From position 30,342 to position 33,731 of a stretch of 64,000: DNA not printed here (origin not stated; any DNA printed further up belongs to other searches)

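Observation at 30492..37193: Two tandem giant fibre paralogues, each ending in a GH16-like glycoside hydrolase domain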

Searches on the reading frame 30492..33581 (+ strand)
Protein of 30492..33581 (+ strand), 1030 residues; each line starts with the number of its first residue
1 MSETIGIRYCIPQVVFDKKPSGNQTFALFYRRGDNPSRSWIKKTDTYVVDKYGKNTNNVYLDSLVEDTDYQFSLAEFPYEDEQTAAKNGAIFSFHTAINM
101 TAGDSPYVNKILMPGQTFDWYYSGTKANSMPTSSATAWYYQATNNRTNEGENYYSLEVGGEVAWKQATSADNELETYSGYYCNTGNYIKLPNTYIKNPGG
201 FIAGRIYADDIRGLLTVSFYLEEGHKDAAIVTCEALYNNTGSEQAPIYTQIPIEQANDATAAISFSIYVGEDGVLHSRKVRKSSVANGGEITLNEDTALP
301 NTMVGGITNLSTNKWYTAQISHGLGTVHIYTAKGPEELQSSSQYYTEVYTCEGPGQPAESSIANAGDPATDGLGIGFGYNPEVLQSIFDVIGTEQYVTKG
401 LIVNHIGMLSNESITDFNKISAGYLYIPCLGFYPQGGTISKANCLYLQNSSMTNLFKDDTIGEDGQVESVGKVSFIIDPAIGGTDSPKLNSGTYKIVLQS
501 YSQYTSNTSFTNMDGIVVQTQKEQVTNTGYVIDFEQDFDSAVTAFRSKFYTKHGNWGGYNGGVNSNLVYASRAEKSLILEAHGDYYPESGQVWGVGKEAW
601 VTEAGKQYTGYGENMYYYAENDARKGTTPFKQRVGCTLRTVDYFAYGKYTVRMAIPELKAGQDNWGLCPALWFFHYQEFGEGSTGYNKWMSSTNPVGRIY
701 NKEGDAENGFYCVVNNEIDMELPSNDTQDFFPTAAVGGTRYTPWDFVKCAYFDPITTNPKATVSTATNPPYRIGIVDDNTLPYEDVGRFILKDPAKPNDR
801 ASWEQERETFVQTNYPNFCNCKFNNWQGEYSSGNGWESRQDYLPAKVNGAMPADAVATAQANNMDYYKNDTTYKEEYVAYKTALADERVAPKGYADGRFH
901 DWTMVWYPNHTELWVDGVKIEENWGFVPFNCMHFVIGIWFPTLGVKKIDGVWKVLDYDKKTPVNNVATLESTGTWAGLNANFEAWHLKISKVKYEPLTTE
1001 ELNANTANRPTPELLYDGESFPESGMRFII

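Call 4: search_protein_families(library=pfam, proteins=[window:30492-33581:+], max_evalue=1)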
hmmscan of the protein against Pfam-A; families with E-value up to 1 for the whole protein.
window:30492-33581:+ (1030 aa): 2 families
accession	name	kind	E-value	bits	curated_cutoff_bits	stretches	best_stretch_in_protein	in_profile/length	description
PF00722.28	Glyco_hydro_16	-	0.00097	19.1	22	1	888-922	100-134/175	Glycosyl hydrolases family 16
PF16578.11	IL17R_fnIII_D2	-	0.25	12.2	29.7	0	490-526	28-64/105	Interleukin 17 receptor D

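Call 5: search_protein_families(library=phrogs, proteins=[window:30492-33581:+], max_evalue=0.01)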
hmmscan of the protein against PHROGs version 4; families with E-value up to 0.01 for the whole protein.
window:30492-33581:+ (1030 aa): 0 families

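Call 10: find_homologous_proteins(query=window:30492-33581:+, max_evalue=0.001)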
Query window:30492-33581:+ (1030 aa): 5 proteins with E <= 0.001 among 8000 candidates.
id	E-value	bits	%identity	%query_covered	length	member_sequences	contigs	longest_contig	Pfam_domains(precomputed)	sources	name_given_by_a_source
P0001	0.0e+0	2412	99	100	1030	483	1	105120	-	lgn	-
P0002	0.0e+0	1966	80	100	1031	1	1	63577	-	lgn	-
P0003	0.0e+0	1966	80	100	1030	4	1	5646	-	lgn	-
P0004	0.0e+0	1947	79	100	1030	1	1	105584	-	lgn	-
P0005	0.0e+0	1796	74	100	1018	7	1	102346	PF00722.29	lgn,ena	-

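Call 14: search_dna_similar(query=window:30492-33581:+, collection=phages, mode=protein, max_rows=30, max_evalue=0.001)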
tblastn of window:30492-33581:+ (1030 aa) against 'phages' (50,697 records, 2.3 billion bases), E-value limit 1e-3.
Records with a match: 51; places in all: 52; records where one place covers at least 80% of the query: 0.
Best place of each record, by identity: <60% 51.
By first word of the organism name: Vibrio 47; Dulem 1; Pseudomonas 1; Stutzerimonas 1; Shewanella 1.
By host as written in the record: Vibrio parahaemolyticus 19; Vibrio parahaemolyticus M2413 5; Vibrio parahaemolyticus HN-9 3; Vibrio parahaemolyticus ATCC17802 2; Vibrio parahaemolyticus PMC57.5 2; Vibrio parahaemolyticus KACC 15069 2; Propithecus coquereli 1; Pseudomonas mendocina STP12 1; and 16 more.
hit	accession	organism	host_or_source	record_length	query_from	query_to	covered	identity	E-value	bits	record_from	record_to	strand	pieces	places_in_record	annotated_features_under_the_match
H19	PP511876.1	Dulem virus 42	Propithecus coquereli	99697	530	1029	49%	33.1%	8e-60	231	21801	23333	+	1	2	glycosyl hydrolases family 16 protein | hypothetical protein (x2)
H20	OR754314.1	Pseudomonas phage vB_PmeS_STP12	Pseudomonas mendocina STP12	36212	446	724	27%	25.6%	2e-11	75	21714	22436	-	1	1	record has no annotation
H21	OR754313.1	Stutzerimonas phage vB_SstS_STP9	Stutzerimonas stutzeri STP9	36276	446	724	27%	25.6%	2e-11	75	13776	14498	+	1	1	record has no annotation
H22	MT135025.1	Vibrio phage V07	Vibrio parahaemolyticus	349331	487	724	23%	28.2%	4e-11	74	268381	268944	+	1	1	hypothetical protein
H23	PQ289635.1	Vibrio phage vB_VpaS_R29Z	Vibrio parahaemolyticus ATCC17802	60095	487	724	23%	26.9%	4e-9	67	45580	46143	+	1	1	hypothetical protein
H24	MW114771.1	Vibrio phage pVco-14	Vibrio coralliilyticus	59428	534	724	19%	28.6%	1e-9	69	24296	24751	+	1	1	putative glycosyl hydrolase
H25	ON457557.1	Vibrio phage vB_VpaP_M3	Vibrio parahaemolyticus M2413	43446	499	724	22%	24.2%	5e-5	54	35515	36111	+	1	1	hypothetical protein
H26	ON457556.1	Vibrio phage vB_VpaP_C2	Vibrio parahaemolyticus M2413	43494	499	724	22%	24.2%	5e-5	54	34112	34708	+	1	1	hypothetical protein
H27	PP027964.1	Vibrio phage VpP_43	Vibrio parahaemolyticus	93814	499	724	22%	24.2%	5e-5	54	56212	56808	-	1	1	record has no annotation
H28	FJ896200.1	Vibrio phage VP93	Vibrio parahaemolyticus PMC57.5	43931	499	724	22%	24.2%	5e-5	54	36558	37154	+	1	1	putative glycosyl hydrolase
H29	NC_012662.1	Vibrio phage VP93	Vibrio parahaemolyticus PMC57.5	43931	499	724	22%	24.2%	5e-5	54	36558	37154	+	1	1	putative glycosyl hydrolase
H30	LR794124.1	Vibrio phage vB_Vc_SrVc9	-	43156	499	724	22%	24.2%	5e-5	54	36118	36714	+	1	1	putative glycosyl hydrolase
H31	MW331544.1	Vibrio phage vB_Vc_SrVc2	Vibrio campbellii CIBGEN-002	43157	499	724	22%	24.2%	5e-5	54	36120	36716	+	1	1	hypothetical protein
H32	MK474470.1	Vibrio phage vB_VpaS_OWB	Vibrio parahaemolyticus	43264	499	724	22%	24.2%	5e-5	54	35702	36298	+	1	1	record has no annotation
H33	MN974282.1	Vibrio phage OWB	Vibrio parahaemolyticus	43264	499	724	22%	24.2%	5e-5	54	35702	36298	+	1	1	putative glycosyl hydrolase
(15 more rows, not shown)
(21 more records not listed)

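Call 16: get_annotated_region(hit=H19, flank=9000)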
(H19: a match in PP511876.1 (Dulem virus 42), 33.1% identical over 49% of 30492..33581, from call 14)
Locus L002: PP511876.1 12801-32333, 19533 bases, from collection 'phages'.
description: Dulem virus 42 isolate Duke_30FF_63, complete genome.
organism: Dulem virus 42 (NCBI taxid 3145760)
taxonomy: Viruses; Duplodnaviria; Heunggongvirae; Uroviricota; Caudoviricetes
host: Propithecus coquereli; source: feces; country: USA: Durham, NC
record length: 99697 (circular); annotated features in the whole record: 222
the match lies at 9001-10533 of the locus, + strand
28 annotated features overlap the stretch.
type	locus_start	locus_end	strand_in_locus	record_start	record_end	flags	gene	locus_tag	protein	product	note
CDS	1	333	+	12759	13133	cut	-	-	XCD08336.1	hypothetical protein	-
CDS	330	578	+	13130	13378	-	-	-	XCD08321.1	hypothetical protein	-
CDS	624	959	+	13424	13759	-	-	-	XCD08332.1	hypothetical protein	-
CDS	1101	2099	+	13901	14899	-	-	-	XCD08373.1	hypothetical protein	-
CDS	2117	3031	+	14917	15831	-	-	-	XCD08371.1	hypothetical protein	-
CDS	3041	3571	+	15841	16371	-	-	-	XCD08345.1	hypothetical protein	-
CDS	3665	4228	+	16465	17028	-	-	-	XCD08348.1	hypothetical protein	-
CDS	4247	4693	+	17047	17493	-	-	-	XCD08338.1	hypothetical protein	-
CDS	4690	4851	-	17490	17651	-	-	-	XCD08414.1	hypothetical protein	-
CDS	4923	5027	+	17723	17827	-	-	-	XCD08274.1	hypothetical protein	-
CDS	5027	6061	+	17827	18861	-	-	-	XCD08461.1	receptor binding complex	-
CDS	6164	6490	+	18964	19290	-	-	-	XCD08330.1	hypothetical protein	-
CDS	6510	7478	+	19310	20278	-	-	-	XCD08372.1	hypothetical protein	-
CDS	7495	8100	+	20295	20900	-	-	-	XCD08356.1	hypothetical protein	-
CDS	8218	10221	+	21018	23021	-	-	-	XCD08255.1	glycosyl hydrolases family 16 protein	-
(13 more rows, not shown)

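Call 27: search_protein_families(library=pfam, proteins=[P0005], max_evalue=0.01)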
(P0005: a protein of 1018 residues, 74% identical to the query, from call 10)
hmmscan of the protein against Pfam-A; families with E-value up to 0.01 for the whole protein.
P0005 (1018 aa): 1 family
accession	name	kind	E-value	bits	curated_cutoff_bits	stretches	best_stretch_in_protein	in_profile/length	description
PF00722.28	Glyco_hydro_16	-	1.3e-05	25.2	22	0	882-911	106-135/175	Glycosyl hydrolases family 16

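Call 50: predict_structure(alignment_id=A2)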
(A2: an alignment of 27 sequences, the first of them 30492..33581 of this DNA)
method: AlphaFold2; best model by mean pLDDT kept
length: 1030 residues; sequences in the alignment: 27
mean_pLDDT: 79.1   pTM: 0.74
mean pLDDT of the five models: 79.1, 78.6, 74.9, 74.5, 72.3
residues with pLDDT >= 90: 265; 70-90: 525; 50-70: 170; < 50: 70
segments of 3 or more residues with pLDDT < 50: 194-202, 240-251, 360-372, 383-392, 868-873, 958-962, 964-973
pLDDT, mean of each block of 10 residues (from residue 1): 75 87 93 88 93 87 90 91 92 92 88 85 79 84 61 64 77 82 80 45 60 87 84 67 42 57 82 87 66 85 88 93 87 79 89 71 39 64 47 65 89 88 88 93 88 74 71 82 73 92 86 88 78 96 95 78 88 94 82 79 64 82 75 88 90 86 77 84 72 68 62 82 83 82 90 75 74 83 88 89 90 80 73 71 87 90 62 58 83 89 91 93 74 88 66 61 43 58 89 92 78 69 88
secondary structure, 60 per line:
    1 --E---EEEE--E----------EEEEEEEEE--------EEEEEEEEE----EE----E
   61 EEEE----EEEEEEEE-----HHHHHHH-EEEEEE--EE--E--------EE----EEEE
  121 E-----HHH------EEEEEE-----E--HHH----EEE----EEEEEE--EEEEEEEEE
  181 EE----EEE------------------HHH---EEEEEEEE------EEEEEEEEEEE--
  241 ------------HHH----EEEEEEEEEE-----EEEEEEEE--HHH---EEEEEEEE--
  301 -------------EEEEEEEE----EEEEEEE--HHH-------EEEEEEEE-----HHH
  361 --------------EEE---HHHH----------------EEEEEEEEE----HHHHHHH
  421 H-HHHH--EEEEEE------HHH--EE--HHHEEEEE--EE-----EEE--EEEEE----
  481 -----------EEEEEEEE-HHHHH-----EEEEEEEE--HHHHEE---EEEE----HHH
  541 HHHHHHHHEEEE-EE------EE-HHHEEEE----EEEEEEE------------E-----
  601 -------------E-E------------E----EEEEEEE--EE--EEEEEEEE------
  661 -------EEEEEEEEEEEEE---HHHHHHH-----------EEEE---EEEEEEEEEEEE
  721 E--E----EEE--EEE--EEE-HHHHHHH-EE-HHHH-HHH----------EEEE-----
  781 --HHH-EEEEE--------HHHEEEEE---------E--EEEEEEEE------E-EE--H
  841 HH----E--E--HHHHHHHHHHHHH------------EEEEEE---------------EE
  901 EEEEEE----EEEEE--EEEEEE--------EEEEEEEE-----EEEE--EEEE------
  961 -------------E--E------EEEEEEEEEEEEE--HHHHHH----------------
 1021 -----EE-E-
elements in order (helices of 4 or more, strands of 3 or more residues): E7-10 E24-32 E41-49 E60-64 E69-76 H82-88 E90-95 E117-121 E136-141 E157-159 E164-169 E172-182 E187-189 E214-221 E228-238 E260-269 E275-282 E291-298 E314-321 E326-332 E345-352 E375-377 H381-384 E401-409 H414-421 H423-426 E429-434 E453-457 E467-469 E472-476 E492-499 H501-505 E511-518 H521-524 E530-533 H538-548 E549-552 E568-571 E576-582 E634-640 E647-654 E668-680 H684-690 E702-705 E709-721 E729-731 E734-736 E739-741 H743-749 H754-757 E772-775 E787-791 E803-807 E820-827 H853-865 E878-883 E899-906 E911-915 E918-923 E932-939 E945-948 E951-954 E984-996 H999-1004

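Call 54: fold_search(model_id=the predicted structure, library=pdb)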
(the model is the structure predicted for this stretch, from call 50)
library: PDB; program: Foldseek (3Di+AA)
matches with E <= 10: 1195; with E <= 0.001: 88
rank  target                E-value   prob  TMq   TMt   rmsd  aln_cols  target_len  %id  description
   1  3i4i_A                1.2e-08  1.00  0.18  0.77   7.2       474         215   12  Crystal structure of a prokaryotic beta-1,3-1,4-glucanase (lichenase) derived from a mouse hindgut metagenome (released 2010-07-21)
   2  9xl7_A                1.4e-08  1.00  0.17  0.57  10.1       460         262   12  Crystal structure of the complex of the GH16 carrageenase SfGH16 from Saccharicrinis fermentans with an oligotetrasacc (released 2026-03-11)
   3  3wvj_B                1.5e-08  1.00  0.18  0.75   7.6       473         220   12  The crystal structure of native glycosidic hydrolase (released 2015-06-24)
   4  3i4i_B                1.8e-08  1.00  0.17  0.72   9.2       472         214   12  Crystal structure of a prokaryotic beta-1,3-1,4-glucanase (lichenase) derived from a mouse hindgut metagenome (released 2010-07-21)
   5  3wvj_A                3.1e-08  1.00  0.17  0.74   9.1       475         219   13  The crystal structure of native glycosidic hydrolase (released 2015-06-24)
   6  1u0a_A                5.9e-08  1.00  0.18  0.78   7.5       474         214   10  Crystal structure of the engineered beta-1,3-1,4-endoglucanase H(A16-M) in complex with beta-glucan tetrasaccharide (released 2005-09-06)
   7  9xlc                  5.9e-08  1.00  0.17  0.58  11.3       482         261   10  Crystal structure of the GH16 carrageenase SfGH16 from Saccharicrinis fermentans (released 2026-03-11)
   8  3o5s                  8.9e-08  1.00  0.17  0.76   7.8       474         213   10  Crystal Structure of the endo-beta-1,3-1,4 glucanase from Bacillus subtilis (strain 168) (released 2011-07-13)
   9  9xkt_A                1.2e-07  1.00  0.16  0.54  10.9       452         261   11  Crystal structure of the complex of the GH16 carrageenase SfGH16 from Saccharicrinis fermentans with an oligotetrasacc (released 2026-03-04)
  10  9efl                  1.2e-07  1.00  0.18  0.52  11.9       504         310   10  Structure of a GH16_17 carrageenase from a metagenomic dataset. (released 2026-03-04)
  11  1mac_A                1.8e-07  1.00  0.17  0.74  10.0       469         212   10  CRYSTAL STRUCTURE AND SITE-DIRECTED MUTAGENESIS OF BACILLUS MACERANS ENDO-1,3-1,4-BETA-GLUCANASE (released 1995-02-27)
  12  1gbg                  4.5e-07  1.00  0.17  0.75   8.6       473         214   10  BACILLUS LICHENIFORMIS BETA-GLUCANASE (released 1995-12-07)
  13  1byh_A                8.9e-07  1.00  0.17  0.73   8.2       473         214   10  MOLECULAR AND ACTIVE-SITE STRUCTURE OF A BACILLUS (1-3,1-4)-BETA-GLUCANASE (released 1993-10-31)
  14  5t9x_A                3.1e-06  1.00  0.14  0.41  13.0       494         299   11  Crystal structure of BuGH16Bwt (released 2017-09-13)
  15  4dfs_A                8.9e-06  1.00  0.17  0.61  10.6       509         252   10  Structure of the catalytic domain of an endo-1,3-beta-glucanase (laminarinase) from Thermotoga petrophila RKU-1 (released 2012-03-14)
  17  6t2n_AAA              1.3e-05  1.00  0.16  0.51  11.3       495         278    9  Prominent members of the human gut microbiota express endo-acting O-glycanases to initiate mucin breakdown (released 2020-07-08)
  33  7kr6_AAA              3.6e-05  1.00  0.17  0.64   9.4       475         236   10  Glycoside hydrolase family 16 endo-glucanase from Bacteroides ovatus in complex with G4G3G-2F-DNP (released 2021-05-19)
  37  5nbo_A                4.3e-05  1.00  0.17  0.61   9.2       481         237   11  Bacteroides ovatus mixed linkage glucan PUL (MLGUL) GH16 (released 2017-10-25)
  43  4wzf_B                6.1e-05  1.00  0.15  0.57   8.6       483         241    9  Crystal structural basis for Rv0315, an immunostimulatory antigen and pseudo beta-1, 3-glucanase of Mycobacterium tube (released 2015-12-09)
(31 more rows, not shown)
